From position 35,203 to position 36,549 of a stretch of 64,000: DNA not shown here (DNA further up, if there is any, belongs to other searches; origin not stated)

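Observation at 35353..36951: An HD-domain dGTPase-family hydrolase and a CYTH (triphosphate-tunnel) protein are inserted as a coupled pair between ftsA and ftsZ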

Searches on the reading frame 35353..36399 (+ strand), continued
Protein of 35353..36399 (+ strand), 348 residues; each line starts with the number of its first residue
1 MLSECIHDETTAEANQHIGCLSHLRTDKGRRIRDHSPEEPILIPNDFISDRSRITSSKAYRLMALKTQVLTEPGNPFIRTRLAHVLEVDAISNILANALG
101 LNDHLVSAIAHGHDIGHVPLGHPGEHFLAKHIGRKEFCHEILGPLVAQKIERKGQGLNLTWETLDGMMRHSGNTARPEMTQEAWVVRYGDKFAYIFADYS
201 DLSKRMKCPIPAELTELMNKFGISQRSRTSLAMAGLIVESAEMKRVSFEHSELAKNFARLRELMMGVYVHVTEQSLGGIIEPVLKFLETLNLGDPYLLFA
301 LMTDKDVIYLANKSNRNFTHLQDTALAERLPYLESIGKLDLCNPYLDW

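Call 55: find_encoding_contigs(protein=P0011, flank=6000, max_places=2)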
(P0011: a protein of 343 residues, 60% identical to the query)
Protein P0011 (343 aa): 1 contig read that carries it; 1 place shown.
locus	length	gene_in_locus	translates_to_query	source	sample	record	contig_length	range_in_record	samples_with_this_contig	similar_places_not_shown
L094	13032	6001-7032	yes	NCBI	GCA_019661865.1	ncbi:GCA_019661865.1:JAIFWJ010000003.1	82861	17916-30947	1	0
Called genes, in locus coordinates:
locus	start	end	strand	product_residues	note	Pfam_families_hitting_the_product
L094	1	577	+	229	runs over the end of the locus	PF00834:Ribul_P_3_epim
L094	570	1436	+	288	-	PF13292:DXP_synthase_N, PF00456:Transketolase_N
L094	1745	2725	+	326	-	PF02779:Transket_pyr, PF02780:Transketolase_C, PF22613:Transketolase_C_1, PF17147:PFOR_II (weak)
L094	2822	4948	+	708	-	-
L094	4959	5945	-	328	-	PF00294:PfkB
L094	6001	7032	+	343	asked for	PF01966:HD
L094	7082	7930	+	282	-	PF01116:F_bP_aldolase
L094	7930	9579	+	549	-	PF01565:FAD_binding_4, PF02913:FAD-oxidase_C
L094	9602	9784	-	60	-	-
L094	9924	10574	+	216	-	PF01386:Ribosomal_L25p, PF14693:Ribosomal_TL5_C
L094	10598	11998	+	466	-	PF13406:SLT_2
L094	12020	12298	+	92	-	PF01197:Ribosomal_L31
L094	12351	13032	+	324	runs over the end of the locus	PF03462:PCRF, PF00472:RF-1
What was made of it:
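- The sister genome carries its HD on another contig (call 55). The sister genome keeps HD between a PfkB kinase gene and a fructose-bisphosphate aldolase gene (call 55).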

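Call 73: search_protein_families(library=pfam, proteins=[L054:768-2330:+, L054:117-410:+], max_evalue=0.01)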
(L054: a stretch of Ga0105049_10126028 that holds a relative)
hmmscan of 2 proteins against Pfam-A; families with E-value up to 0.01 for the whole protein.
L054:768-2330:+ (521 aa): 1 family
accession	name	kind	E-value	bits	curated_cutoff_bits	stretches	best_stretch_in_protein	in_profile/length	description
PF01966.28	HD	-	3.5e-07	31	22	1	81-192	2-115/116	HD domain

L054:117-410:+ (98 aa): 0 families

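Call 82: predict_structure(alignment_id=A3)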
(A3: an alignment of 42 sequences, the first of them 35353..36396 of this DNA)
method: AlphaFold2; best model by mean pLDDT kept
length: 348 residues; sequences in the alignment: 42
mean_pLDDT: 93.7   pTM: 0.93
mean pLDDT of the five models: 93.7, 92.6, 91.7, 91.6, 91.4
residues with pLDDT >= 90: 298; 70-90: 39; 50-70: 11; < 50: 0
segments of 3 or more residues with pLDDT < 50: none
pLDDT, mean of each block of 10 residues (from residue 1): 76 98 98 86 95 97 89 74 97 99 99 96 93 95 96 95 97 90 98 96 91 97 96 99 98 98 92 84 97 94 96 96 95 90 93
secondary structure, 60 per line:
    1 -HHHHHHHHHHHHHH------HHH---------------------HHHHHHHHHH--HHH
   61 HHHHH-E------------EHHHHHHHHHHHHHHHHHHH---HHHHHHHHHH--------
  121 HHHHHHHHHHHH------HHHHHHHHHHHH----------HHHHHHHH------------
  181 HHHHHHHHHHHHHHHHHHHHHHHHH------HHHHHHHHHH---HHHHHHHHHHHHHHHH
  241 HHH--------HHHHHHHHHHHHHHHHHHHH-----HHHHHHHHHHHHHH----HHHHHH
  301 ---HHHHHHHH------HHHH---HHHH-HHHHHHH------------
elements in order: H2-15 H46-55 H58-65 H81-99 H103-112 H121-132 H139-150 H161-168 H181-205 H212-221 H225-243 H252-271 H277-290 H295-300 H304-311 H318-321 H325-328 H330-336
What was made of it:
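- On dNTP triphosphohydrolase superfamily (Dgt / TT1383 / SAMHD1): AF2 pLDDT 93.7, pTM 0.93 (call 82).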

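Call 86: fold_search(model_id=the predicted structure, library=pdb)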
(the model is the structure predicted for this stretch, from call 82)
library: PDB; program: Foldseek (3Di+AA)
matches with E <= 10: 370; with E <= 0.001: 71
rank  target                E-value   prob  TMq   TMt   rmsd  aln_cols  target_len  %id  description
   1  2dqb_A                3.1e-12  1.00  0.63  0.60   8.1       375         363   25  Crystal structure of dNTP triphosphohydrolase from Thermus thermophilus HB8, which is homologous to dGTP triphosphohyd (released 2007-01-23)
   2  2dqb_C                9.8e-12  1.00  0.62  0.59   8.3       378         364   24  Crystal structure of dNTP triphosphohydrolase from Thermus thermophilus HB8, which is homologous to dGTP triphosphohyd (released 2007-01-23)
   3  2dqb_B                5.0e-11  1.00  0.67  0.66   7.2       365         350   26  Crystal structure of dNTP triphosphohydrolase from Thermus thermophilus HB8, which is homologous to dGTP triphosphohyd (released 2007-01-23)
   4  2dqb_F                9.1e-11  1.00  0.62  0.60   8.4       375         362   24  Crystal structure of dNTP triphosphohydrolase from Thermus thermophilus HB8, which is homologous to dGTP triphosphohyd (released 2007-01-23)
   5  2dqb_E                1.0e-10  1.00  0.63  0.61   7.4       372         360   26  Crystal structure of dNTP triphosphohydrolase from Thermus thermophilus HB8, which is homologous to dGTP triphosphohyd (released 2007-01-23)
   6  2dqb_D                1.1e-10  1.00  0.64  0.62   7.7       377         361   26  Crystal structure of dNTP triphosphohydrolase from Thermus thermophilus HB8, which is homologous to dGTP triphosphohyd (released 2007-01-23)
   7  9p8t_A                1.4e-07  1.00  0.55  0.43  10.2       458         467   14  Structure of CloA co-expressed with CloB (released 2025-07-30)
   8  7tu0_B                1.5e-07  1.00  0.52  0.43   9.2       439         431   19  Structure of the L. blandensis dGTPase bound to Mn (released 2022-06-01)
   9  7tu3_B                2.5e-07  1.00  0.49  0.41  10.6       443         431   17  Structure of the L. blandensis dGTPase del55-58 mutant (released 2022-06-01)
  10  7tu4_A                2.6e-07  1.00  0.52  0.44   9.5       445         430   18  Structure of the L. blandensis dGTPase del55-58 mutant bound to Mn (released 2022-06-01)
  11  9p8u_A                3.6e-07  1.00  0.53  0.41  11.2       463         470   14  Structure of CloA in complex with dGTP and p3diT (released 2025-07-30)
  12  7u67_A                4.8e-07  1.00  0.46  0.36  10.7       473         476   17  Structure of E. coli dGTPase bound to T7 bacteriophage protein Gp1.2 and GTP (released 2022-08-31)
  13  7tu2_A                5.5e-07  1.00  0.53  0.44   8.2       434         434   17  Structure of the L. blandensis dGTPase R37A mutant bound to Mn (released 2022-06-01)
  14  9p8s_B                6.0e-07  1.00  0.49  0.39  11.2       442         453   14  Structure of CloA apo (released 2025-07-30)
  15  7tu3_A                6.3e-07  1.00  0.54  0.45   9.3       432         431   18  Structure of the L. blandensis dGTPase del55-58 mutant (released 2022-06-01)
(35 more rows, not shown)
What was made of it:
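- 35353..36399 (+): HD-domain dNTP triphosphohydrolase-like gene (348 aa). The NCBI record starts it at M63 (286 aa), which is probably too short. AF2 pLDDT 93.7; Foldseek best match 2DQB, TM 0.63-0.67 (calls 82, 86).
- On dNTP triphosphohydrolase superfamily (Dgt / TT1383 / SAMHD1): The top 50 Foldseek PDB matches are all dNTPases or dGTPases, with the best being 2DQB at E 3e-12 (call 86).
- Closest known: Clover anti-phage system. Same: CloA is a structural match to the HD protein (call 86).
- Full-length fold match to 2DQB, followed by CloA and the E. coli, L. blandensis and Shewanella dGTPases (call 86). CloA is among the structural matches (call 86).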

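Call 89: search_protein_families(library=ncbifam, proteins=[L054:768-2330:+], max_evalue=0.01)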
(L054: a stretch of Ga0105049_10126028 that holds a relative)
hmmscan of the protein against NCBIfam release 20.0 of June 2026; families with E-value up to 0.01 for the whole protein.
L054:768-2330:+ (521 aa): 11 families
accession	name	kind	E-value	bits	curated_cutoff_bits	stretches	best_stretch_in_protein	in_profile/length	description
NF002327.0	PRK01286.1-2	equivalog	6.7e-41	140.5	393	1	40-264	36-268/345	deoxyguanosinetriphosphate triphosphohydrolase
NF002329.0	PRK01286.1-4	equivalog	4.7e-36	124.7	494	1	45-264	40-266/342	deoxyguanosinetriphosphate triphosphohydrolase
TIGR01353.1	dGTP_triPase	subfamily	1.1e-21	77.9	152.35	1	44-171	3-146/389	dGTP triphosphohydrolase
NF002328.0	PRK01286.1-3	equivalog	5.3e-21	75.1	467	1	38-181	33-177/404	deoxyguanosinetriphosphate triphosphohydrolase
NF002326.0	PRK01286.1-1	equivalog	2.6e-18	66.5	390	1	31-199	20-206/379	deoxyguanosinetriphosphate triphosphohydrolase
NF002330.0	PRK01286.1-5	equivalog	1.1e-17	64.2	511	1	40-172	22-159/384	deoxyguanosinetriphosphate triphosphohydrolase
NF002829.0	PRK03007.1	equivalog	2e-14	53.3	385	1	42-129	29-116/425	deoxyguanosinetriphosphate triphosphohydrolase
NF041026.1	antiphage_dGTPase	exception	1.8e-10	40.6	400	1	42-167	15-155/425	anti-phage deoxyguanosine triphosphatase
NF002205.0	PRK01096.1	equivalog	2.2e-07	30.3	439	1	38-137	20-135/444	deoxyguanosinetriphosphate triphosphohydrolase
NF003701.1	PRK05318.1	subfamily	2.2e-07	30.1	383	1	44-165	18-155/426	anti-phage deoxyguanosine triphosphatase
NF003429.0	PRK04926.1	equivalog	1.2e-05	24.4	405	0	112-137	117-142/500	dGTPase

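Call 101: search_dna_similar(query=window:35353-36396:+, collection=phages, mode=protein, max_evalue=0.001, max_rows=10)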
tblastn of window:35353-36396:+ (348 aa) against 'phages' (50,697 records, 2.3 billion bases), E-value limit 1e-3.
Records with a match: 25; places in all: 27; records where one place covers at least 80% of the query: 0.
Best place of each record, by identity: <60% 25.
By first word of the organism name: Bacteriophage 16; Listeria 4; Stx2c-converting 2; Enterococcus 2; Salmonella 1.
By host as written in the record: - 19; Listeria monocytogenes 4; Enterococcus faecalis 1; Homo sapiens 1.
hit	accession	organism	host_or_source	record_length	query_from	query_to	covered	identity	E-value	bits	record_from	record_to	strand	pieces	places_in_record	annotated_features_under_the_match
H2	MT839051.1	Bacteriophage sp.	human fecal samples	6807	6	269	76%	36.3%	3e-29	124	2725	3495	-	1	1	record has no annotation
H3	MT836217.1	Bacteriophage sp.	human fecal samples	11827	38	265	66%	39.9%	1e-33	137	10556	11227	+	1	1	record has no annotation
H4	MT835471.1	Bacteriophage sp.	human fecal samples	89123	28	295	77%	33.7%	2e-30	128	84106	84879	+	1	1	record has no annotation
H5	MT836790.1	Bacteriophage sp.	human fecal samples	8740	33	284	72%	35.8%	3e-28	121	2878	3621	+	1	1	record has no annotation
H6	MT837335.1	Bacteriophage sp.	human fecal samples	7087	37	280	70%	36.0%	5e-30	126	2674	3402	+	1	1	record has no annotation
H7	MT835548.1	Bacteriophage sp.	human fecal samples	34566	2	266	76%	32.2%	6e-25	111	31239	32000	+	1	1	record has no annotation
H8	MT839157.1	Bacteriophage sp.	human fecal samples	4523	28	286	74%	32.5%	8e-30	125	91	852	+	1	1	record has no annotation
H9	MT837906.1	Bacteriophage sp.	human fecal samples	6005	36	266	66%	35.8%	6e-30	126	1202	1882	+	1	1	record has no annotation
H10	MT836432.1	Bacteriophage sp.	human fecal samples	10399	47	265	63%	36.0%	1e-30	128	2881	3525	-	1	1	record has no annotation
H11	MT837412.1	Bacteriophage sp.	human fecal samples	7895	37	269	67%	33.8%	4e-26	115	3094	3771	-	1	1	record has no annotation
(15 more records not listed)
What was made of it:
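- On Anti-phage dGTPase (defence effector): Only distant phage hits (call 101).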
